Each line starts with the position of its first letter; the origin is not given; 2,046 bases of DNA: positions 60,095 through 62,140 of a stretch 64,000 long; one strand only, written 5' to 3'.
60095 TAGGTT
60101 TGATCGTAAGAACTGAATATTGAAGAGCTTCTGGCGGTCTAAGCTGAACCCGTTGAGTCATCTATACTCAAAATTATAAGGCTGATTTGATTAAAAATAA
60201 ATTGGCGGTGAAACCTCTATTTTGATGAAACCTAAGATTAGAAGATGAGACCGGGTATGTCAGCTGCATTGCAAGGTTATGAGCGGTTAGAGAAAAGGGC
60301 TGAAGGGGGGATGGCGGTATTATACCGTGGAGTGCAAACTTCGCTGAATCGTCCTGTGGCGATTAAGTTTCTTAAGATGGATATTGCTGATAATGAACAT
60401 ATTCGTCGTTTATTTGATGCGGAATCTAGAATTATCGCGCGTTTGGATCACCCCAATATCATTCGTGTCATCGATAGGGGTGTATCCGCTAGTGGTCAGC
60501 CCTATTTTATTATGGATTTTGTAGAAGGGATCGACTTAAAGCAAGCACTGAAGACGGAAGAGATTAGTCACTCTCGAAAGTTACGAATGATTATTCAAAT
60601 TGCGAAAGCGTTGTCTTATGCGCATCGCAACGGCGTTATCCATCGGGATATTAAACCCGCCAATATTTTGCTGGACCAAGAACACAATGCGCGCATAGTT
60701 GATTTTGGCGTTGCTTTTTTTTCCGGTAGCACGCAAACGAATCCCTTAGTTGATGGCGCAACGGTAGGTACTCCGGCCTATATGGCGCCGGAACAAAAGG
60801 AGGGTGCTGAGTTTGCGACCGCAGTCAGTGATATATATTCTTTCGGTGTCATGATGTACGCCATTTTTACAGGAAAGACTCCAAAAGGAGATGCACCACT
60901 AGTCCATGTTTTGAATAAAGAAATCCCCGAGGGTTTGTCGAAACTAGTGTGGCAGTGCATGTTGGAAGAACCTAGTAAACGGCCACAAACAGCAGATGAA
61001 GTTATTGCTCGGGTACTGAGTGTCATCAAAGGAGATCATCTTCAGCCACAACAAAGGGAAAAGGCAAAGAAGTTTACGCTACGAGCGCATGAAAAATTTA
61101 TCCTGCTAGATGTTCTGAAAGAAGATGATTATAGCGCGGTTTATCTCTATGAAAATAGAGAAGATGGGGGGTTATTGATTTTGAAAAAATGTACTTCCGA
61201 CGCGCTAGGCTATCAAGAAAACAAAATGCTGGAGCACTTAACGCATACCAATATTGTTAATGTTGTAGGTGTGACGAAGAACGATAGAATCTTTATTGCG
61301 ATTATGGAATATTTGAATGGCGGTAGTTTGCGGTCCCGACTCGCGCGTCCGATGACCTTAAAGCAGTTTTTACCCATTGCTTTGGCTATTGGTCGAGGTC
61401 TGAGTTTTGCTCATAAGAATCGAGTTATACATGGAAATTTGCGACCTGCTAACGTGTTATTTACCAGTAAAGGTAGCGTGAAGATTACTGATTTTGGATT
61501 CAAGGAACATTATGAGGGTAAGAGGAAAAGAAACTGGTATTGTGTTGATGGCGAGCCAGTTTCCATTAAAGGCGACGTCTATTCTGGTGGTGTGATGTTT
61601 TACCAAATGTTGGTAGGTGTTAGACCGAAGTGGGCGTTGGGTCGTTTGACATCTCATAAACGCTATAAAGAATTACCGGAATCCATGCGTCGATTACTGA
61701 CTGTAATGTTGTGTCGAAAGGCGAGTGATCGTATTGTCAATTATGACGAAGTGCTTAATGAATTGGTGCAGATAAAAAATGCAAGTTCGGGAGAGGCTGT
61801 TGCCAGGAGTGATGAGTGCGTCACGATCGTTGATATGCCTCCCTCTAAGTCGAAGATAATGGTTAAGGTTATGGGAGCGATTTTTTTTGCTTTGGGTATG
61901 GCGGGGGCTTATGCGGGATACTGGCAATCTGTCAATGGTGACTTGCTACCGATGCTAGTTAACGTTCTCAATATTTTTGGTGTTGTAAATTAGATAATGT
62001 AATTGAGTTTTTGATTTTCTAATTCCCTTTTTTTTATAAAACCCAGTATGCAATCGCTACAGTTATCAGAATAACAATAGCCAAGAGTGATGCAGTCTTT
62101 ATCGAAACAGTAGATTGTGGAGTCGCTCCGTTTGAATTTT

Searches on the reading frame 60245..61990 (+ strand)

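Call 55: search_protein_families(library=pfam, proteins=[window:60245-61990:+], max_evalue=0.00001)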
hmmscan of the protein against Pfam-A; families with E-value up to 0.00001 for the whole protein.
window:60245-61990:+ (582 aa): 5 families
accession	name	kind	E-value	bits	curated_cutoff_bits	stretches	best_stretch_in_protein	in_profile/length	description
PF00069.31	Pkinase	-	2.4e-72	243.9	31.7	2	14-260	3-246/263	Protein kinase domain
PF07714.23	PK_Tyr_Ser-Thr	-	2.7e-59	201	23.1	2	24-248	13-250/258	Protein tyrosine and serine/threonine kinase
PF03109.22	ABC1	-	4.6e-10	39.5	22.9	0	82-157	139-214/244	ABC1 atypical kinase-like domain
PF01636.29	APH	-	1.8e-08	34.9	23.2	0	126-156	165-196/239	Phosphotransferase enzyme family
PF14531.12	Kinase-like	-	1.5e-06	28.1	25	0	96-213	132-250/289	Kinase-like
